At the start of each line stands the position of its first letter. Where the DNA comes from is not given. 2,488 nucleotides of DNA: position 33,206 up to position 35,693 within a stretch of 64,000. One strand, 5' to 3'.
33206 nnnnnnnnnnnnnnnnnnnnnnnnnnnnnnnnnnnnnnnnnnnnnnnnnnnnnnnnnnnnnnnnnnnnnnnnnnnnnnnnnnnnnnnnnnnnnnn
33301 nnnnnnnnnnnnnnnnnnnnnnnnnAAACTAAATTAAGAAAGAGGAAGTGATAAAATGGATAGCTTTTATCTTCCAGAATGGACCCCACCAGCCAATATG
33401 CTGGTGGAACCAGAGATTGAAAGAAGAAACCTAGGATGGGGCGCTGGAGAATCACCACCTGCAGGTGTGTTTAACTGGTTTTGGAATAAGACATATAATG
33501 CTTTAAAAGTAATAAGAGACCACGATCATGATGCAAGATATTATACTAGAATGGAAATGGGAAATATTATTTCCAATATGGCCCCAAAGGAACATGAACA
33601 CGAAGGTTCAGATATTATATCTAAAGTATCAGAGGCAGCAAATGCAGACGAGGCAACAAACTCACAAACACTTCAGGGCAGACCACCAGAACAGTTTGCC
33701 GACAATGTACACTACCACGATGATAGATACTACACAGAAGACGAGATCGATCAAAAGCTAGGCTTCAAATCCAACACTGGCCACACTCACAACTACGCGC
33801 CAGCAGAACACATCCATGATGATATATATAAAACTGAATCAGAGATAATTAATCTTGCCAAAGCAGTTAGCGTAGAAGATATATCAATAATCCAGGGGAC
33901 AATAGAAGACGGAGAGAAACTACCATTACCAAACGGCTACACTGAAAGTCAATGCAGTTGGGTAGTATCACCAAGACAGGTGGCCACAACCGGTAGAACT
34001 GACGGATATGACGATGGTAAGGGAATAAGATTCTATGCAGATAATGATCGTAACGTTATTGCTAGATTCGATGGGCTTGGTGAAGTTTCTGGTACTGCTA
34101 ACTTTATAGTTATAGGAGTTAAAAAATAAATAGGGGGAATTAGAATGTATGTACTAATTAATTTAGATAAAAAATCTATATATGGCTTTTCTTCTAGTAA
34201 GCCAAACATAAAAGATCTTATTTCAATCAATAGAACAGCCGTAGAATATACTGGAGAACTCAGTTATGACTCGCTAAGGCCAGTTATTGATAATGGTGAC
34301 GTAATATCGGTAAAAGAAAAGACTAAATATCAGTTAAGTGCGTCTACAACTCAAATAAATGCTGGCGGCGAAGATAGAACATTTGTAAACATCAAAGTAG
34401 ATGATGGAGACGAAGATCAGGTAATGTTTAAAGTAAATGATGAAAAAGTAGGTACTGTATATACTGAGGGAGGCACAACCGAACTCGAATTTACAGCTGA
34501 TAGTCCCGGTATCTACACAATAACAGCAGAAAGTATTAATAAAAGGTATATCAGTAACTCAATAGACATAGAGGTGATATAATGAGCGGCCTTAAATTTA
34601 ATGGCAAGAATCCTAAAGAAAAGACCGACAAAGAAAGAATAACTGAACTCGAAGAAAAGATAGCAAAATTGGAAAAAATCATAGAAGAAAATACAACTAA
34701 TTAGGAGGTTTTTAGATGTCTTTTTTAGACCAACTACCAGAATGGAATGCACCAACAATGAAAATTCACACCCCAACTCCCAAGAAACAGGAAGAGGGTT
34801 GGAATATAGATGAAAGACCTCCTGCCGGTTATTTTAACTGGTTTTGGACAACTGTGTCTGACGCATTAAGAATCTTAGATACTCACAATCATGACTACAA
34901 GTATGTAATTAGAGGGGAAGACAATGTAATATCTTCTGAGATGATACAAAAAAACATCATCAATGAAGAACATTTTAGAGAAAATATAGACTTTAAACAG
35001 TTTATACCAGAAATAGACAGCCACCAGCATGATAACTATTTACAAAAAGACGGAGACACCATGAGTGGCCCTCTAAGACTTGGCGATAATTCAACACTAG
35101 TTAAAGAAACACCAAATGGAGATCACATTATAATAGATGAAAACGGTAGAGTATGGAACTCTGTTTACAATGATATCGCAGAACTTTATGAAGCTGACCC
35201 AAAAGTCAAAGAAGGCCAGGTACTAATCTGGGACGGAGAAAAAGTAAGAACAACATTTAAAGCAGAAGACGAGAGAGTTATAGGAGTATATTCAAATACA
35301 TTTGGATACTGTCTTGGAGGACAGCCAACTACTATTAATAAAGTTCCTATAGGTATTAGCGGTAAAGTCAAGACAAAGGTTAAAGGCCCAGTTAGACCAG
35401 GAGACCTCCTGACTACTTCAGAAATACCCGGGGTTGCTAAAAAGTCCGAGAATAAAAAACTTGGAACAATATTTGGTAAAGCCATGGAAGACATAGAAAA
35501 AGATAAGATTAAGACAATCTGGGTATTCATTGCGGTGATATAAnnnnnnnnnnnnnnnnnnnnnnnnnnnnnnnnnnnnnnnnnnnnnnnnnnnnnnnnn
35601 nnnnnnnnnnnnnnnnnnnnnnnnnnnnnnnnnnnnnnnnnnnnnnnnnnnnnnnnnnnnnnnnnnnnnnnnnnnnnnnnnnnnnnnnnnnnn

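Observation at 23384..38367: Recurrent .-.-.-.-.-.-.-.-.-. histidine repeat in seven fiber genes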

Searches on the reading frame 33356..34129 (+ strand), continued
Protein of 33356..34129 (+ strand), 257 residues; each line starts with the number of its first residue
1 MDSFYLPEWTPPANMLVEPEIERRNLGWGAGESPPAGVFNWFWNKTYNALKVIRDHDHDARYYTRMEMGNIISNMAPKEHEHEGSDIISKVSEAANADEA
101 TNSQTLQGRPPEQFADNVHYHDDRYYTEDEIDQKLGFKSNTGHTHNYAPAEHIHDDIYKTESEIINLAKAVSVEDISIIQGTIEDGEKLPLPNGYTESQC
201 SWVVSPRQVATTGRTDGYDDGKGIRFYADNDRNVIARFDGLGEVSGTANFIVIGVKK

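Call 69: get_annotated_region(hit=H20, flank=2500)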
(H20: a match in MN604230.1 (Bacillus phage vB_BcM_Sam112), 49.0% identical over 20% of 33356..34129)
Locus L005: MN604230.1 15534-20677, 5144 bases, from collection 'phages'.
description: Bacillus phage vB_BcM_Sam112, complete genome.
organism: Bacillus phage vB_BcM_Sam112 (NCBI taxid 2663324)
taxonomy: Viruses; Duplodnaviria; Heunggongvirae; Uroviricota; Caudoviricetes
host: Bacillus cereus; source: -; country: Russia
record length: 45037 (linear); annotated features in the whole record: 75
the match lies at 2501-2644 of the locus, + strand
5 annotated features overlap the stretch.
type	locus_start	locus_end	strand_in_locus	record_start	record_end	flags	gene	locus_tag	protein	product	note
CDS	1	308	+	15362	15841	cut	-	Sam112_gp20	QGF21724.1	tail spike protein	gpV-like tail spike (tail needle)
CDS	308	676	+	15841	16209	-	-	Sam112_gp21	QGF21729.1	baseplate protein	gp25-like baseplate protein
CDS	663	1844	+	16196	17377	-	-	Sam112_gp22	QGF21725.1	J-like baseplate protein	-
CDS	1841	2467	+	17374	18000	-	-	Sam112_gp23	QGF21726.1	I-like baseplate protein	-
CDS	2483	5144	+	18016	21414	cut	-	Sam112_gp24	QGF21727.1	tail fiber receptor binding protein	gpH-like tail fiber receptor binding protein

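Call 72: list_cluster_members(proteins=[P0052, P0113, P0130, P0144, P0120, P0197, P0226, P0244, P0206, P0180])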
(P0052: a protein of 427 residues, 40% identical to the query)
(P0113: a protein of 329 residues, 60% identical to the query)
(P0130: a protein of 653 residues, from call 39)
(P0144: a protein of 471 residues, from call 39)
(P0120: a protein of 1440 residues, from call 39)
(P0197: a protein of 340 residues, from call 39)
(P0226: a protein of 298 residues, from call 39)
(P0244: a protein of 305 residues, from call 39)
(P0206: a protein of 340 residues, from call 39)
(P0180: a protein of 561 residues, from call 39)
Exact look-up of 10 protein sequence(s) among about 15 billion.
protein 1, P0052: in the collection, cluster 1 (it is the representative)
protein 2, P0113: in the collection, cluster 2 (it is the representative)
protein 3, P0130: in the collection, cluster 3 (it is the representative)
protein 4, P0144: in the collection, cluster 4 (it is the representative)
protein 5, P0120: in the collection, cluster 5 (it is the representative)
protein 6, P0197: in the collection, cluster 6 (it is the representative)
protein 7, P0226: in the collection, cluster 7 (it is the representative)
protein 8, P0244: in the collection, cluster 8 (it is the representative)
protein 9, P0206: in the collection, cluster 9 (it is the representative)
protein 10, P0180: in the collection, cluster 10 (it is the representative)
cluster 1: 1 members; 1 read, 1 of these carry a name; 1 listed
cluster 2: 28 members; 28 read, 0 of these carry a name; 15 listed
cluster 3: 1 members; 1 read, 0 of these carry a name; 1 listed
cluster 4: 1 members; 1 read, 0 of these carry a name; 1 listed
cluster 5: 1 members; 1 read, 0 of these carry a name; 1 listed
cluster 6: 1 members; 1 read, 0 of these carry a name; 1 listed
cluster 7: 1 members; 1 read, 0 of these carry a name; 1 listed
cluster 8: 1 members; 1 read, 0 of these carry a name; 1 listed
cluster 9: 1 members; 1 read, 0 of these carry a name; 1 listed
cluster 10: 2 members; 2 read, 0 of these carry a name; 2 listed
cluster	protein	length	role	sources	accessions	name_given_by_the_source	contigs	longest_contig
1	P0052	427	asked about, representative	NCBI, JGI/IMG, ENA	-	hypothetical protein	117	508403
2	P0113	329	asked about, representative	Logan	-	-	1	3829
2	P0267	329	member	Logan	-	-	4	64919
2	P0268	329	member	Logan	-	-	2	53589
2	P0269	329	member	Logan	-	-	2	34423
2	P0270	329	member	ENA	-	-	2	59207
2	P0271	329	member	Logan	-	-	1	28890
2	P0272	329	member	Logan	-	-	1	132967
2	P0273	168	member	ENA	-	-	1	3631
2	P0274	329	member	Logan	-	-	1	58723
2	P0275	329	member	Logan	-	-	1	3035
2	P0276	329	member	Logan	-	-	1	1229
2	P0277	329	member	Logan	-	-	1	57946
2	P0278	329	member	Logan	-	-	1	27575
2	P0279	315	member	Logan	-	-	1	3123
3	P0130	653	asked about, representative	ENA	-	-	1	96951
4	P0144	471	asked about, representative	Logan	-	-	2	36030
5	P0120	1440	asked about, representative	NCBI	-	-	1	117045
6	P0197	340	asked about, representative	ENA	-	-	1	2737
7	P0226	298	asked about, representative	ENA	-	-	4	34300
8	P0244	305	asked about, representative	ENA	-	-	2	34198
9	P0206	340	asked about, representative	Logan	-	-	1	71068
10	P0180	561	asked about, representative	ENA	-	-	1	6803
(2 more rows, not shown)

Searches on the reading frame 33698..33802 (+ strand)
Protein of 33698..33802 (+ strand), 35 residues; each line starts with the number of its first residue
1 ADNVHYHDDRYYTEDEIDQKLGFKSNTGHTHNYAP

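Call 31: search_solved_structures(query=A3, max_evalue=10, show_alignments=5)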
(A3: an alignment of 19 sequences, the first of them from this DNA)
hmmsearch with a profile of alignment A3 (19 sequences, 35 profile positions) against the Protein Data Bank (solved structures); distinct sequences matched with E-value up to 10: 2.
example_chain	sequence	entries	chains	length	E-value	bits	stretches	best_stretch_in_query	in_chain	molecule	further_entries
8hqz_d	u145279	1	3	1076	0.01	18.8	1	12-26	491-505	L-shaped tail fiber assembly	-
8up5_P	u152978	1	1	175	0.81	12.7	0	12-24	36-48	KEOPS complex subunit Pcc1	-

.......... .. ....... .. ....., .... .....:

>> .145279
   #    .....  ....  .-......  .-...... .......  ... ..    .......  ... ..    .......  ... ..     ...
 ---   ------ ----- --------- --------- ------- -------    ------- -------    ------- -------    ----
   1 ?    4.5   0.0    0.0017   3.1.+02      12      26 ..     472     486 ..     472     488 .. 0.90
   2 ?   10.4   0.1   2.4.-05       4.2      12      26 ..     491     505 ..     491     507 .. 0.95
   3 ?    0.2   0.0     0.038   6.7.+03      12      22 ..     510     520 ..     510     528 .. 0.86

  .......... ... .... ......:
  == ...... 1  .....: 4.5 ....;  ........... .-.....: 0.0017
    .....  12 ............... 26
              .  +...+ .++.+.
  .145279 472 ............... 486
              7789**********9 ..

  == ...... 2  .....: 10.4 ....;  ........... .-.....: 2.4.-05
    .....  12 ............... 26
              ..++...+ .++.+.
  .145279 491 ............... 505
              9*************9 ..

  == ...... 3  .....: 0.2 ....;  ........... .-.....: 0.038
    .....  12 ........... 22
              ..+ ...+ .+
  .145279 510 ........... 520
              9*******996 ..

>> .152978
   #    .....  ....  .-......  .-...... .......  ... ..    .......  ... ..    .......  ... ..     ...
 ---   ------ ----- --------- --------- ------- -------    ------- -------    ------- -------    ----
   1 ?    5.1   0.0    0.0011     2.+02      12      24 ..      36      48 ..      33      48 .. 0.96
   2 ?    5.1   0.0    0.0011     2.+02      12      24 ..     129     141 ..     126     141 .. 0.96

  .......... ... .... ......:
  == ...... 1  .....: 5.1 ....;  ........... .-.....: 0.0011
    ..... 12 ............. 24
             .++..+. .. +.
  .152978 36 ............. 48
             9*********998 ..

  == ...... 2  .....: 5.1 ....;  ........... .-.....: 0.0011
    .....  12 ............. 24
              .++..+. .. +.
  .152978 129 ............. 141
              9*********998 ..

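Call 39: search_protein_representatives(alignment_id=A3)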
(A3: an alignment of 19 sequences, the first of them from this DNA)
Query: 19 sequences, 35 profile positions. Proteins with E-value up to 0.001 (for the whole library): 8727; up to 1e-10: 2767; up to 1e-30: 454. The best 150 are listed.
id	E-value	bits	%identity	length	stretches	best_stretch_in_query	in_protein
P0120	1.8e-208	690.0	-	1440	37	1-35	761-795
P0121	2.2e-192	638.5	-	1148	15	1-34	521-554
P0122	3.5e-173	577.1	-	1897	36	1-33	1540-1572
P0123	4.0e-166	554.5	-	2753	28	1-33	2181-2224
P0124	5.0e-160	535.0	-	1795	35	4-35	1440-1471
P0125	3.3e-143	481.1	-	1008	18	1-33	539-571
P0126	6.0e-142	477.1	-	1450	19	3-33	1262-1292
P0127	1.9e-125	424.3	-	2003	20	3-33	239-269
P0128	3.4e-123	417.1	-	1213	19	3-33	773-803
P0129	1.2e-120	409.0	-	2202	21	4-32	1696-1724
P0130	1.7e-117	398.9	-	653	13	4-33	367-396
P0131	1.4e-113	386.3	-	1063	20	4-34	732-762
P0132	2.4e-112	382.4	-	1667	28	4-35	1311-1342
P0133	7.1e-110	374.5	-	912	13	4-35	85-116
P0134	1.2e-109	373.7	-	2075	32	1-33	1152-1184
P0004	7.5e-105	358.4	-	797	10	1-35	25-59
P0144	1.6e-93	322.2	-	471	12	2-33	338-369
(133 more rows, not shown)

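Call 54: search_solved_structures(query=P0120, max_evalue=1, show_alignments=3)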
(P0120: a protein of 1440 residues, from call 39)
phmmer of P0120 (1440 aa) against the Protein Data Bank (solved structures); distinct sequences matched with E-value up to 1: 0.

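Call 67: search_dna_similar(query=P0144, collection=phages, mode=protein, max_rows=40, max_evalue=1e-8, rows=spread)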
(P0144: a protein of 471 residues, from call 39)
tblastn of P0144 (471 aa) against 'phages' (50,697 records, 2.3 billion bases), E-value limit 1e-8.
No match.

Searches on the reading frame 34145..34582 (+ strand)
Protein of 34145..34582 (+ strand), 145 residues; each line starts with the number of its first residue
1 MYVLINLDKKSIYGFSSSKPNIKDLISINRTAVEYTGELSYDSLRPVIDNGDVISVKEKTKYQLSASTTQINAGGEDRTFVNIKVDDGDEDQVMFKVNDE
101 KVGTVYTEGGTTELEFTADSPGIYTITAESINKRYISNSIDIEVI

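Call 7: search_protein_families(library=pfam, proteins=[window:34145-34582:+], max_evalue=0.1)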
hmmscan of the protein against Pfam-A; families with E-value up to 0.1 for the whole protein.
window:34145-34582:+ (145 aa): 11 families
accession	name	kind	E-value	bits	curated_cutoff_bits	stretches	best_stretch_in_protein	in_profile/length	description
PF17957.7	Big_7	-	0.0012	19.9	24.1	1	86-128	28-70/70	Bacterial Ig domain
PF09134.16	Invasin_D3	-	0.0017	19.3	33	1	61-130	4-69/98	Invasin, domain 3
PF16640.11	Big_3_5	-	0.0037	18.2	35.5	1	64-128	1-67/88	Bacterial Ig-like domain (group 3)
PF01105.29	EMP24_GP25L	-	0.012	16.1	25.9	1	78-143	23-94/182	emp24/gp25L/p24 family/GOLD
PF18565.7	Glyco_hydro2_C5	-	0.023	15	32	1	63-95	2-34/103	Glycoside hydrolase family 2 C-terminal domain 5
PF07495.19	Y_Y_Y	-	0.029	14.7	26.6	1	104-140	20-56/65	Y_Y_Y domain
PF24594.1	DUF7618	-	0.032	14.8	27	1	6-73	13-75/107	Family of unknown function (DUF7618)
PF09394.16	Inhibitor_I42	-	0.038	14.7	27.2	0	102-131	45-74/91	Chagasin family peptidase inhibitor I42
PF14289.11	DUF4369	-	0.058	14.4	25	0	81-133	3-59/91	Domain of unknown function (DUF4369)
PF13473.12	Cupredoxin_1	-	0.064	13.7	27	1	81-129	45-93/104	Cupredoxin-like domain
PF21744.3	BAHCC1-like_Tudor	-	0.074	13.4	28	0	69-94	32-57/69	BAHCC1-like, Tudor domain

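Call 8: search_protein_families(library=phrogs, proteins=[window:34145-34582:+], max_evalue=0.01)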
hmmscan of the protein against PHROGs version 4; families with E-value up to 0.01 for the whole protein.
window:34145-34582:+ (145 aa): 1 family
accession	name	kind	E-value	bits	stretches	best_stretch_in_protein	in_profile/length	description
phrog_341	-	tail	0.002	19.2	1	63-133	71-137/154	major tail protein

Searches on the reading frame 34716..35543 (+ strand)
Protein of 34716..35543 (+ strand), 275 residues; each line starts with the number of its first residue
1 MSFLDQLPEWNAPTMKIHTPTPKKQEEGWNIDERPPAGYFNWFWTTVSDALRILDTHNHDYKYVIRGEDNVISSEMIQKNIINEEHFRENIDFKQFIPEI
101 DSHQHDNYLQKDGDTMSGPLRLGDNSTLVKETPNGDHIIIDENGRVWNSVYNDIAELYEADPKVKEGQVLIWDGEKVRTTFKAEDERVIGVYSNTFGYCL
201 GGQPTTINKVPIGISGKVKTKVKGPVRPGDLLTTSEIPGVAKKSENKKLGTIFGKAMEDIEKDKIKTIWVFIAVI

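Call 7: search_protein_families(library=pfam, proteins=[window:34716-35543:+], max_evalue=0.1)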
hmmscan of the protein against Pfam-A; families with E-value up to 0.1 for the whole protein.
window:34716-35543:+ (275 aa): 2 families
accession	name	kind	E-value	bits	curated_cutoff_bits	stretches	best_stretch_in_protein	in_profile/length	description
PF11962.13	Peptidase_G2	-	0.00011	22.2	25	1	148-201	45-98/228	Peptidase_G2, IMC autoproteolytic cleavage domain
PF01200.24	Ribosomal_S28e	-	0.069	13.6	25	0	220-236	40-56/64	Ribosomal protein S28e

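Call 8: search_protein_families(library=phrogs, proteins=[window:34716-35543:+], max_evalue=0.01)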
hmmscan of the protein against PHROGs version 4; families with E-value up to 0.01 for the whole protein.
window:34716-35543:+ (275 aa): 5 families
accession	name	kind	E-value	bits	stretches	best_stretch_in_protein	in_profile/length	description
phrog_2126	-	tail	5.6e-10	40.2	1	1-56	3-55/459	tail fiber protein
phrog_7389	-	tail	1.5e-09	38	1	5-58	9-59/732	tail fiber protein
phrog_18742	-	unknown function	3.9e-05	23.5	1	1-61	3-63/549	-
phrog_22593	-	unknown function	0.00019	21.7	1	144-259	274-387/400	-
phrog_19567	-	tail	0.0091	15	0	109-231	150-264/1379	tail fiber protein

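Call 23: search_protein_families(library=ncbifam, proteins=[window:34716-35543:+], max_evalue=0.1)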
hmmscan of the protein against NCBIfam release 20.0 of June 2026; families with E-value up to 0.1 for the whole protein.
window:34716-35543:+ (275 aa): 0 families
